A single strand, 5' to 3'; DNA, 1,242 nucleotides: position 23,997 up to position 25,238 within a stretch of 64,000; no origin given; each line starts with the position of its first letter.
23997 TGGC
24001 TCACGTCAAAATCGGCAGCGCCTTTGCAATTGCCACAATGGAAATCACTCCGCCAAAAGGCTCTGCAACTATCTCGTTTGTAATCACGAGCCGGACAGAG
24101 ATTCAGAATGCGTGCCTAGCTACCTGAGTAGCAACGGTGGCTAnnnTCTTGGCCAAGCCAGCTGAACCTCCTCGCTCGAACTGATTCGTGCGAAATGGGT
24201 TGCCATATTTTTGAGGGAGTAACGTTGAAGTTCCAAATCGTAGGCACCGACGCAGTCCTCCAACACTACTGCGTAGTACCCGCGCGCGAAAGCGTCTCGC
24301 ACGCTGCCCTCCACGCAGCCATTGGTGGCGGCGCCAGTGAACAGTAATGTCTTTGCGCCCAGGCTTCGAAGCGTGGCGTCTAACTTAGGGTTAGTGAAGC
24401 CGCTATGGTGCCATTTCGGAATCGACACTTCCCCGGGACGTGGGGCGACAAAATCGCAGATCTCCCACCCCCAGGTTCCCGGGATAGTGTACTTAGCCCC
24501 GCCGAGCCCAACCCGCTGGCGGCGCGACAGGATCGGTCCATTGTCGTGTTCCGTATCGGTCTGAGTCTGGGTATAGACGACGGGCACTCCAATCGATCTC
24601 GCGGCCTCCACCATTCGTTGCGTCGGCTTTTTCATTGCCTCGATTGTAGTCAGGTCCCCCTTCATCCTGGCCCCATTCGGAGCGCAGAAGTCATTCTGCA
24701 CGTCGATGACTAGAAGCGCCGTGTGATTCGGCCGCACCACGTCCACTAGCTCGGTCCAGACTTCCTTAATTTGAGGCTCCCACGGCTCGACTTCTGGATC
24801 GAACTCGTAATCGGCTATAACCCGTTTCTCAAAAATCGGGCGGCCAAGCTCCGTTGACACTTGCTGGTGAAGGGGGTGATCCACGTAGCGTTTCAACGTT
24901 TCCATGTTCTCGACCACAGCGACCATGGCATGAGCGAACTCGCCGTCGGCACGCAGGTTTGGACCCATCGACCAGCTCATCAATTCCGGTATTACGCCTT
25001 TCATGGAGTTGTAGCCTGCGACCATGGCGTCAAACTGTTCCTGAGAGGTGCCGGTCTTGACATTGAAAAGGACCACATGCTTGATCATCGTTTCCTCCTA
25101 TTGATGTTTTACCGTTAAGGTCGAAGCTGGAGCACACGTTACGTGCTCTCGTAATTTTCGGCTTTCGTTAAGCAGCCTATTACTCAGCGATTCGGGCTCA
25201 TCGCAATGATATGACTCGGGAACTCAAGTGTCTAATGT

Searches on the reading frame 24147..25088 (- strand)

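Call 60: search_protein_families(library=pfam, proteins=[window:24147-25088:-], max_evalue=0.0001)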
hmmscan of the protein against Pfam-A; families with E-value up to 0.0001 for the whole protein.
window:24147-25088:- (314 aa): 2 families
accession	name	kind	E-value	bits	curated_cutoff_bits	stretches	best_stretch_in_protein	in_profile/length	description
PF00857.26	Isochorismatase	-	2.4e-45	155.2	27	1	123-307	1-175/175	Isochorismatase domain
PF07876.18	Dabb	-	1.5e-22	80.5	25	1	2-95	1-95/96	Stress responsive A/B Barrel Domain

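Call 83: search_protein_families(library=padloc, proteins=[window:24147-25088:-], max_evalue=0.00001)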
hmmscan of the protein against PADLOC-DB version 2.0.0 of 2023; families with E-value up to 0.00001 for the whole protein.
window:24147-25088:- (314 aa): 0 families
